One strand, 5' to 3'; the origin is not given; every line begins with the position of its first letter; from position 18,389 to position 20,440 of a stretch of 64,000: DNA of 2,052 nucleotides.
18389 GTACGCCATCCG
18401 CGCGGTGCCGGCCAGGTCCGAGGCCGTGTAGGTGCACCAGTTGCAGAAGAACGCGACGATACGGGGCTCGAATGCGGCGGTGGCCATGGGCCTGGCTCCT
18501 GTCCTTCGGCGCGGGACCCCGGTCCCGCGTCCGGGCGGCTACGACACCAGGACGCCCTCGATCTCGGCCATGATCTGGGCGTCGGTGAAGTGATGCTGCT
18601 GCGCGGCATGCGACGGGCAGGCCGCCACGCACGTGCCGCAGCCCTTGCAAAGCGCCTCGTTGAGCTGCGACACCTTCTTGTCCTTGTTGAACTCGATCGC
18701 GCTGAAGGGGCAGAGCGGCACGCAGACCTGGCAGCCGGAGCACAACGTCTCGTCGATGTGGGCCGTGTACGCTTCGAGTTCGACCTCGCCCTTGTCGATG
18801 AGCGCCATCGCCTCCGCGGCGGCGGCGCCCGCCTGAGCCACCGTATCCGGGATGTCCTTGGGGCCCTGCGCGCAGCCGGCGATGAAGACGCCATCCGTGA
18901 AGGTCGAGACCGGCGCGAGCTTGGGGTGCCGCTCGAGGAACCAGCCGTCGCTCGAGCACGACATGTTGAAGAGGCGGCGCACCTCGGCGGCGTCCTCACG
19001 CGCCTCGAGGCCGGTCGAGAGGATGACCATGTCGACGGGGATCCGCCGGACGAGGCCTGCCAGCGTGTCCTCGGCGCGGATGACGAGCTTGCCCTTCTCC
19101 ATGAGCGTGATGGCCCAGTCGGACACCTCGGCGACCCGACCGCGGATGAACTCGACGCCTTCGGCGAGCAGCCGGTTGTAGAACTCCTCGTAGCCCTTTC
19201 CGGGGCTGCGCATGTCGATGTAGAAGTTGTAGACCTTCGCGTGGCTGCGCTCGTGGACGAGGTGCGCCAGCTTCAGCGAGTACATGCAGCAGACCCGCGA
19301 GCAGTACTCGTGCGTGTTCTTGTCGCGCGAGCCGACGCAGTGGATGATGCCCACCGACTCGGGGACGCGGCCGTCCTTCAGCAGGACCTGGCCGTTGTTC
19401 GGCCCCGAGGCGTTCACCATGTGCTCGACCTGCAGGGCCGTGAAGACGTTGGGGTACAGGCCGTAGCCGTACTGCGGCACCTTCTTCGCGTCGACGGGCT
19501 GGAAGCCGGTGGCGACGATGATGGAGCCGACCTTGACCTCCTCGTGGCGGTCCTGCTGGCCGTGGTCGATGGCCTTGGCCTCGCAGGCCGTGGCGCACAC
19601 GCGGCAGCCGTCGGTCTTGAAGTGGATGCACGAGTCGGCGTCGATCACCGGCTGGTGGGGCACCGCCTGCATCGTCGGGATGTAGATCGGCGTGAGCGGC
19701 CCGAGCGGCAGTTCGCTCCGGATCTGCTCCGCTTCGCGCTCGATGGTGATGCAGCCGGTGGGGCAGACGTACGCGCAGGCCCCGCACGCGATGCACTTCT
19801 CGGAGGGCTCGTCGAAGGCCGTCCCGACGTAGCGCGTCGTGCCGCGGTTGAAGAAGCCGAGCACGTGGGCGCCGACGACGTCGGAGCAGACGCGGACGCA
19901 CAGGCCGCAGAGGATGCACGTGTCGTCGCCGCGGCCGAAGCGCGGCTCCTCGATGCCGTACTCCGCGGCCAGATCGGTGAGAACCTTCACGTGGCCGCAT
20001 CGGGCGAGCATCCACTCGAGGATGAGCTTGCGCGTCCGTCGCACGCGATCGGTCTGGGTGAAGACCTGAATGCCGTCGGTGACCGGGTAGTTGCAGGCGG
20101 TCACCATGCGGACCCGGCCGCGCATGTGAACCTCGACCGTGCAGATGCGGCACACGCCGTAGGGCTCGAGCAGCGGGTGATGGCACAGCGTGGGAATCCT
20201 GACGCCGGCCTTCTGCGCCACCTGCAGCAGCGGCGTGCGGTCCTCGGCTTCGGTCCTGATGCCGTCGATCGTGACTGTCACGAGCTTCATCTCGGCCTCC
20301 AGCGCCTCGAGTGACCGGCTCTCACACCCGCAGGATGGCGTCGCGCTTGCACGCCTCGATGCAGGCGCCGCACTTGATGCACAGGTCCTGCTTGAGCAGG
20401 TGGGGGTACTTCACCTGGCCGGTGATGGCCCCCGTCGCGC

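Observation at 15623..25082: Split hdrA with a NuoE/NuoF/HoxU-like NAD(H) module inside the split, in one operon with MvhADG [NiFe]-hydrogenase and HdrBC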

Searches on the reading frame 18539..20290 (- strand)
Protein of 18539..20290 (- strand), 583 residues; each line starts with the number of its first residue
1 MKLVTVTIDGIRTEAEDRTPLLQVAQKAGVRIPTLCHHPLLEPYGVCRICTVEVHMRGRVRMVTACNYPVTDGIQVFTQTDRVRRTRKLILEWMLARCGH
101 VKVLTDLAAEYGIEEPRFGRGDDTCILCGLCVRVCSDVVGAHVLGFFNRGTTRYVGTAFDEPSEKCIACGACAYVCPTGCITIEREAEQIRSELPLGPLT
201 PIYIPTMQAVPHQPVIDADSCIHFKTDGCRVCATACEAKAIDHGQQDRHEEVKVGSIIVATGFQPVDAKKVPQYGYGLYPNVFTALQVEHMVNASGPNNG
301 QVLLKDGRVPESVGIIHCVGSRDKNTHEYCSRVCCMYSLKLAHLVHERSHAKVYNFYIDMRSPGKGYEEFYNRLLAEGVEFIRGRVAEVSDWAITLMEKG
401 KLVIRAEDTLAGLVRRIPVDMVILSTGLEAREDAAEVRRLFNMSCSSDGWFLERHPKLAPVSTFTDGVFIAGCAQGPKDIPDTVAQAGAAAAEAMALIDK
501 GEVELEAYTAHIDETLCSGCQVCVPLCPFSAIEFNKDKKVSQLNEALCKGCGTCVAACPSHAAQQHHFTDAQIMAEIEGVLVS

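Call 4: search_protein_families(library=pfam, proteins=[window:18539-20290:-], max_evalue=0.001)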
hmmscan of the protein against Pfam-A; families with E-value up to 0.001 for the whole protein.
window:18539-20290:- (583 aa): 14 families
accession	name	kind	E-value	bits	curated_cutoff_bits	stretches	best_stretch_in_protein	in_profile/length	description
PF00037.32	Fer4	-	3.1e-21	74.7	21.1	3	164-182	6-24/24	4Fe-4S binding domain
PF12838.12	Fer4_7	-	9.5e-19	68.1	27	3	517-562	2-52/52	4Fe-4S dicluster domain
PF13510.11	Fer2_4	-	8.4e-16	58.2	22.8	1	3-80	3-81/82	2Fe-2S iron-sulfur cluster binding domain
PF14697.11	Fer4_21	-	9.2e-15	55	35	2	510-560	1-53/59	4Fe-4S dicluster domain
PF12837.12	Fer4_6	-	1.1e-13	50.8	25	1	544-562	5-23/24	4Fe-4S binding domain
PF13237.11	Fer4_10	-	2e-13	50.5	25.5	2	512-559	4-53/53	4Fe-4S dicluster domain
PF13187.11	Fer4_9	-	3.3e-11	43.5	27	2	517-562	2-51/52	4Fe-4S dicluster domain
PF12797.12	Fer4_2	-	6.3e-11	41.9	24.5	1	163-178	7-22/22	4Fe-4S binding domain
PF13484.11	Fer4_16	-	3.4e-09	37.8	30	0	548-566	2-20/66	4Fe-4S double cluster binding domain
PF12800.12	Fer4_4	-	1.8e-07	31.3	24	0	164-179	2-17/17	4Fe-4S binding domain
PF13534.11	Fer4_17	-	9.7e-07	29.7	22.2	0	548-577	2-29/61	4Fe-4S dicluster domain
PF25160.1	LdpA_Fe-S-bd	-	1.2e-06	28.7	27.6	1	523-565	9-45/49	LdpA Fe-S cluster-binding domain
PF13183.11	Fer4_8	-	7.1e-06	26.9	27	0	123-179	3-67/68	4Fe-4S dicluster domain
PF22117.2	Fer4_Nqo3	-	9.7e-06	26.1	27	1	124-182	10-67/67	NADH-quinone oxidoreductase subunit 3, ferredoxin-like domain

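Call 6: search_solved_structures(query=window:18539-20290:-, max_evalue=0.001, show_alignments=3)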
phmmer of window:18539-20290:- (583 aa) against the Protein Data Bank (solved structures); distinct sequences matched with E-value up to 0.001: 104 (the best 60 are shown).
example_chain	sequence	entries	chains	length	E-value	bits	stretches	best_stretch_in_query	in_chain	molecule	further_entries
8rvu_a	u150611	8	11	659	7.3e-114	384.3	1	196-581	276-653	H(2):CoB-CoM heterodisulfide,ferredoxin reductase subunit A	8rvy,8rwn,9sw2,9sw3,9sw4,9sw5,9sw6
8rvv_A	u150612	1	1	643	9.4e-114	383.9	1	196-581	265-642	H(2):CoB-CoM heterodisulfide,ferredoxin reductase subunit A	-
9sfi_A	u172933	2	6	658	9.5e-107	360.8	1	164-581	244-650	CoB--CoM heterodisulfide reductase iron-sulfur subunit A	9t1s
5odc_A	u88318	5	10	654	1.1e-105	357.3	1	162-580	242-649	Heterodisulfide reductase, subunit A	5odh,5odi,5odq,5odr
7bkb_A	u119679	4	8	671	6.3e-100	338.3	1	165-579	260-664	CoB--CoM heterodisulfide reductase iron-sulfur subunit A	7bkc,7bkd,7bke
6tjr_A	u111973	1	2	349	8.7e-41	143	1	251-497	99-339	Fumarate reductase/succinate dehydrogenase flavoprotein domain protein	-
9mqx_A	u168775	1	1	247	9.8e-41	142.8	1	4-187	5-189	NADH:ubiquinone oxidoreductase chain G-like protein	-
9bov_A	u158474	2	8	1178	7.8e-30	106.8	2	115-190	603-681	Molybdopterin oxidoreductase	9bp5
8a6t_A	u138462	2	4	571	3.5e-29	104.7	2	1-96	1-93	Electron bifurcating hydrogenase subunit HydA1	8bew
7t2r_A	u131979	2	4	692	9e-27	96.7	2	1-101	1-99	NiFe hydrogenase subunit A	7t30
8oh5_C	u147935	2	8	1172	4.1e-24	87.9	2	115-185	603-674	Formate dehydrogenase-O, major subunit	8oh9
7p5h_A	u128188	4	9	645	7.9e-23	83.7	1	8-198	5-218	Fe-hydrogenase, subunit alpha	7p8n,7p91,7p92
9wxb_B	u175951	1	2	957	1.3e-22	83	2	4-122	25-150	Formate dehydrogenase alpha subunit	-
6gcs_A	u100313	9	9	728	4.2e-22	81.3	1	4-186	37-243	75-KDA PROTEIN (NUAM) | Subunit NUAM of NADH:Ubiquinone Oxidoreductase (Complex I) | NADH-ubiquinone oxidoreductase 78 kDa subunit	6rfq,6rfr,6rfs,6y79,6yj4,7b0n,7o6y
7q4v_A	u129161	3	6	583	7.5e-22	80.5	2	1-97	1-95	Iron hydrogenase HydA1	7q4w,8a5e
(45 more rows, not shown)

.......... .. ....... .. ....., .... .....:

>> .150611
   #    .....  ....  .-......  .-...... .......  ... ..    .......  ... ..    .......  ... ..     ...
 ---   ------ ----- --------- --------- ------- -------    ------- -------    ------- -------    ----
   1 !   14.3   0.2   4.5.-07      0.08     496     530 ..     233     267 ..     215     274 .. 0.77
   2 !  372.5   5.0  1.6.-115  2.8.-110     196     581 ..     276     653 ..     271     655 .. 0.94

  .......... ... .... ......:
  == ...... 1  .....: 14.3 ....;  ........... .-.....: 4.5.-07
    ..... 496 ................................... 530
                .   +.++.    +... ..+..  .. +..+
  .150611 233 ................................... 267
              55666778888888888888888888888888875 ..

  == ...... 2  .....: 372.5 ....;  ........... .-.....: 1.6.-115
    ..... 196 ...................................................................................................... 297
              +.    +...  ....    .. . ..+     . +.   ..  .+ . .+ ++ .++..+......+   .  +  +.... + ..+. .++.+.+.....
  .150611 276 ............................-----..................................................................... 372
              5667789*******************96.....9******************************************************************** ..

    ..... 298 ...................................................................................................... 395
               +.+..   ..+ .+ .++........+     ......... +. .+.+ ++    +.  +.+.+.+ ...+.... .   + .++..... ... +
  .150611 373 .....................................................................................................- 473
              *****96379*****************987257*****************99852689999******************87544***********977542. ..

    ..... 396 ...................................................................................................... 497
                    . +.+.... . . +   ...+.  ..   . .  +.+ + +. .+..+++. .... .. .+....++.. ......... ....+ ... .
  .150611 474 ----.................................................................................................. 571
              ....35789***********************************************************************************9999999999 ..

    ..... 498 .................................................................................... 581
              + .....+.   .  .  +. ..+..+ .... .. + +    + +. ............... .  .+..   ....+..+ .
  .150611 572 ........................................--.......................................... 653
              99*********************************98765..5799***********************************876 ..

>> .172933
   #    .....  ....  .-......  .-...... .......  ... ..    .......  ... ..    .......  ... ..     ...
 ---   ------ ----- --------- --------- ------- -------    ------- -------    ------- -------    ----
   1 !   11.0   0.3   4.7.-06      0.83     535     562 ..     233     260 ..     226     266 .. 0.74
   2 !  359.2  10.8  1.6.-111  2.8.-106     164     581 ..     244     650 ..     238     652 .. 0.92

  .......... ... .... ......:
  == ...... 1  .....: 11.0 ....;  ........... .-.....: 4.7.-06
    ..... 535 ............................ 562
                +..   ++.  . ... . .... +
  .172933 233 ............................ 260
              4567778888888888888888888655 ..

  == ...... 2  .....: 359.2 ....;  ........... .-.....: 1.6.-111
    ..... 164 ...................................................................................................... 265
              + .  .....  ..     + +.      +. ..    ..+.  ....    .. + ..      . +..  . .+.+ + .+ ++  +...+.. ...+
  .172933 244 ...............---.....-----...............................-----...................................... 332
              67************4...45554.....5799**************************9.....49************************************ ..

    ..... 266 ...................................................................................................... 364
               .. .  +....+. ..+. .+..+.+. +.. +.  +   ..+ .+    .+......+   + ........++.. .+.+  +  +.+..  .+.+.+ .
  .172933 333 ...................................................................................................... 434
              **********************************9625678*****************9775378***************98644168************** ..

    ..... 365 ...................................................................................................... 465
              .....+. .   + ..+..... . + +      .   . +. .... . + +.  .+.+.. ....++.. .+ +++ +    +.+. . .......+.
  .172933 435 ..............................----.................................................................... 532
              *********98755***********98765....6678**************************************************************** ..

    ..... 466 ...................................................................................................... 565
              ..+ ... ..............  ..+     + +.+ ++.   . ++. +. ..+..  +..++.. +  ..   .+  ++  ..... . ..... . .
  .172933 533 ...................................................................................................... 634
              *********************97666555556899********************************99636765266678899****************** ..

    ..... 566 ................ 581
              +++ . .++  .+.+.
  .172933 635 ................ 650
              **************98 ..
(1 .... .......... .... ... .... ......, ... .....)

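Call 15: find_homologous_proteins(query=window:18539-20290:-, max_evalue=1e-20)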
Query window:18539-20290:- (583 aa): 8000 proteins with E <= 1e-20 among 8000 candidates; the best 120 are listed.
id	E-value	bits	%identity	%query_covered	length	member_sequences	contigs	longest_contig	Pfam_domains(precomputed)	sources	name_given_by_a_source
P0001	0.0e+0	1233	90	100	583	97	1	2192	PF14697.12,PF12837.13,PF13484.12,PF12838.13,PF13534.12,PF22117.3,PF12800.13,PF13510.12,PF12797.13,PF00037.33,PF25160.2,PF13237.12,PF13183.12,PF13187.12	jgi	-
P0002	0.0e+0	1194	87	100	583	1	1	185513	PF14697.12,PF12837.13,PF13484.12,PF12838.13,PF13534.12,PF12800.13,PF13510.12,PF12797.13,PF00037.33,PF25160.2,PF13237.12,PF13183.12,PF13187.12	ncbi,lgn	-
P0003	0.0e+0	1192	87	100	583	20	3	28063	PF14697.12,PF12837.13,PF13484.12,PF12838.13,PF13534.12,PF13459.12,PF12800.13,PF13510.12,PF12797.13,PF00037.33,PF25160.2,PF13237.12,PF13183.12,PF13187.12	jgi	jgi:heterodisulfide reductase subunit A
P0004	0.0e+0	1190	87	100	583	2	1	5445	PF14697.12,PF12837.13,PF13484.12,PF12838.13,PF13534.12,PF13510.12,PF12797.13,PF00037.33,PF25160.2,PF13237.12,PF13183.12,PF13187.12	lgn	-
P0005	0.0e+0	1189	87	100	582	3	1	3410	PF14697.12,PF12837.13,PF13484.12,PF12838.13,PF13534.12,PF13510.12,PF12797.13,PF00037.33,PF25160.2,PF13237.12,PF13183.12,PF13187.12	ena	-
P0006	0.0e+0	1187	86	100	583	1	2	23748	PF14697.12,PF12837.13,PF13484.12,PF12838.13,PF13534.12,PF12800.13,PF13510.12,PF12797.13,PF00037.33,PF25160.2,PF13237.12,PF13187.12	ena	-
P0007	0.0e+0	1168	86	100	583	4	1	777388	PF14697.12,PF17179.10,PF12837.13,PF13484.12,PF12838.13,PF13534.12,PF12800.13,PF13510.12,PF12797.13,PF00037.33,PF25160.2,PF13237.12,PF13183.12,PF13187.12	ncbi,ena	-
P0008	0.0e+0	1168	85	100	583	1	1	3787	PF14697.12,PF12837.13,PF13484.12,PF12838.13,PF13534.12,PF12800.13,PF13510.12,PF12797.13,PF00037.33,PF13237.12,PF13183.12,PF13187.12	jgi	-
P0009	0.0e+0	1166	86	100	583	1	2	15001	PF14697.12,PF12837.13,PF13484.12,PF12838.13,PF13534.12,PF12800.13,PF13510.12,PF12797.13,PF00037.33,PF25160.2,PF13237.12,PF13183.12,PF13187.12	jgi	jgi:heterodisulfide reductase subunit A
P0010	0.0e+0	1158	85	100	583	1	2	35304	PF14697.12,PF12837.13,PF13484.12,PF12838.13,PF13534.12,PF22117.3,PF13459.12,PF12800.13,PF13510.12,PF12797.13,PF00037.33,PF25160.2,PF13237.12,PF13183.12,PF13187.12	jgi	jgi:heterodisulfide reductase subunit A-like polyferredoxin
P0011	0.0e+0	1145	84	100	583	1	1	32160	PF14697.12,PF12837.13,PF13484.12,PF12838.13,PF13534.12,PF22117.3,PF13510.12,PF12797.13,PF00037.33,PF25160.2,PF13237.12,PF13183.12,PF13187.12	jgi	jgi:heterodisulfide reductase subunit A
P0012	0.0e+0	1140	82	100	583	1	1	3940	PF14697.12,PF12837.13,PF13484.12,PF12838.13,PF13534.12,PF12800.13,PF13510.12,PF12797.13,PF00037.33,PF25160.2,PF13237.12,PF13187.12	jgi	jgi:heterodisulfide reductase subunit A2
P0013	0.0e+0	1128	82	100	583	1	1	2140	PF14697.12,PF12837.13,PF13484.12,PF12838.13,PF13534.12,PF12800.13,PF13510.12,PF12797.13,PF00037.33,PF25160.2,PF13237.12,PF13183.12,PF13187.12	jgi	jgi:heterodisulfide reductase subunit A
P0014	0.0e+0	1107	80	100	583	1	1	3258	PF14697.12,PF12837.13,PF13484.12,PF12838.13,PF13534.12,PF12800.13,PF13510.12,PF12797.13,PF00037.33,PF13237.12,PF13183.12,PF13187.12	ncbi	-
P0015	0.0e+0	1107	80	100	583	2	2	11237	PF14697.12,PF12837.13,PF13484.12,PF12838.13,PF13534.12,PF13510.12,PF12797.13,PF00037.33,PF25160.2,PF13237.12,PF13183.12,PF13187.12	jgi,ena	-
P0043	2.0e-270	916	66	100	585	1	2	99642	PF14697.12,PF07992.21,PF12837.13,PF13484.12,PF12838.13,PF22117.3,PF13510.12,PF12797.13,PF00037.33,PF25160.2,PF13237.12,PF13187.12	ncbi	-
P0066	7.7e-264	894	65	99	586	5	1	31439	PF14697.12,PF12837.13,PF13484.12,PF12838.13,PF13534.12,PF12800.13,PF13510.12,PF12797.13,PF00037.33,PF13237.12,PF13183.12,PF13187.12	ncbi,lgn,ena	-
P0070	1.6e-262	890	66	100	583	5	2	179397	PF14697.12,PF12837.13,PF13484.12,PF12838.13,PF13534.12,PF22117.3,PF12800.13,PF13510.12,PF12797.13,PF00037.33,PF25160.2,PF13237.12,PF13183.12,PF13187.12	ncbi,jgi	jgi:heterodisulfide reductase subunit A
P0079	3.3e-256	869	63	100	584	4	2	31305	PF14697.12,PF00111.33,PF12837.13,PF13746.12,PF13484.12,PF12838.13,PF13534.12,PF22117.3,PF12800.13,PF13510.12,PF12797.13,PF00037.33,PF25160.2,PF13237.12,PF13183.12,PF13187.12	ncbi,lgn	-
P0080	2.9e-255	866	63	100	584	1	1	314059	PF14697.12,PF13510.12,PF12797.13,PF12837.13,PF00037.33,PF13484.12,PF12838.13,PF22117.3,PF25160.2,PF13237.12,PF13187.12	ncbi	-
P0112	4.7e-236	803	59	100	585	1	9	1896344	PF14697.12,PF12837.13,PF13484.12,PF12838.13,PF13534.12,PF12800.13,PF13510.12,PF12797.13,PF00037.33,PF25160.2,PF13237.12,PF13183.12,PF13187.12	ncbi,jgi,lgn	jgi:heterodisulfide reductase subunit A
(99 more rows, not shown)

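Call 17: find_related_loci(query=A1, collection=genome_contigs, flank=10000)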
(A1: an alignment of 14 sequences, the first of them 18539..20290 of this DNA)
Query A1 (583 aa) in genome_contigs; peptide patterns used: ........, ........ (x = any residue, [..] = any of these).
600 stretches matched a pattern (row limit reached: there are more); 599 encode a relative of the query (tblastn E <= 1e-3); the best 80 are kept; 80 distinct loci.
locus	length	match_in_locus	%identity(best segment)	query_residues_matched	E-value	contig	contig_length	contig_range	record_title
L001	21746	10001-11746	59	2-579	0e+0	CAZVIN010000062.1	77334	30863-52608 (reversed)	MAG TPA_asm: uncultured Eubacteriales bacterium isolate SRP231805_co4_39 genome assembly, contig: k141_160063, whole gen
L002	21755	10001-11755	56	2-582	0e+0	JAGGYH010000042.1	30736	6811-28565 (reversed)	MAG: Candidatus Aminicenantes bacterium isolate AUK173 PB_MBMC_127_c_000000000070, whole genome shotgun sequence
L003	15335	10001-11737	56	5-581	0e+0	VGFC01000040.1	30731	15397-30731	MAG: Armatimonadetes bacterium isolate K_DeepCast_250m_m2_231 K_DeepCast_250m_m2_231_Ga0194125_10002445, whole genome sh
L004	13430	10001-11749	55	2-581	0e+0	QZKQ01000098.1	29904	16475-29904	MAG: Candidatus Zixiibacteriota bacterium isolate SURF_9 Ga0104751_1002299, whole genome shotgun sequence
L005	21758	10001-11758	54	3-581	0e+0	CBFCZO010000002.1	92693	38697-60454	MAG TPA_asm: uncultured bacterium isolate SRR26215680_concoct_129 genome assembly, contig: ERZ25073474.67, whole genome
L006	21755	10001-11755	54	1-582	0e+0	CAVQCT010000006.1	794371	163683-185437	MAG: uncultured candidate division Zixibacteria bacterium isolate MFD02416.bin.1.319 genome assembly, contig: contig_708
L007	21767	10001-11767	54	1-581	0e+0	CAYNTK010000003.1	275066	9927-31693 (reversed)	MAG TPA_asm: uncultured Ignavibacteriaceae bacterium isolate SRP278314_co2_258 genome assembly, contig: NODE_44_length_2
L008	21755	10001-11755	56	3-581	0e+0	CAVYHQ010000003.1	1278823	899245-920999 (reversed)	MAG: Bryobacterales bacterium isolate MFD03726.bin.1.49 genome assembly, contig: contig_12407, whole genome shotgun sequ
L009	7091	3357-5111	55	1-581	0e+0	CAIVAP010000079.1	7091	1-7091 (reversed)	uncultured bacterium isolate AlinenSediments_bin-0053 genome assembly, contig: bin-0053:079/302, whole genome shotgun se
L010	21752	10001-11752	53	1-581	0e+0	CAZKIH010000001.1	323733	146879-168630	MAG TPA_asm: uncultured Ignavibacteria bacterium isolate SRP173033_co2_66 genome assembly, contig: NODE_5_length_323733_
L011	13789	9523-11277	53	1-581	0e+0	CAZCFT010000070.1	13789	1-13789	MAG TPA_asm: uncultured Ignavibacteriaceae bacterium isolate SRP118108_co4_512 genome assembly, contig: NODE_3905_length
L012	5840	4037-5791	54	1-581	0e+0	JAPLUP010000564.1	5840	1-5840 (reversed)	MAG: Candidatus Zixiibacteriota bacterium isolate LacPavin_0920_SED4_MAG_53_9 LacPavin_0920_SED4_scaffold_2252192, whole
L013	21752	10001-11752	53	2-581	0e+0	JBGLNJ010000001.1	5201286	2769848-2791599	MAG: Anaerolineae bacterium isolate PPR_0270 scaffold_52704, whole genome shotgun sequence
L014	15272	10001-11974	53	3-581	0e+0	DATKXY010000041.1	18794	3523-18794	MAG TPA_asm: archaeon isolate SMAG_U14205 k141_4524244, whole genome shotgun sequence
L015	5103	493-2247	55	1-581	0e+0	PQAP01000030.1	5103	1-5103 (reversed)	MAG: candidate division GN15 bacterium isolate FeB_12 scaffold30, whole genome shotgun sequence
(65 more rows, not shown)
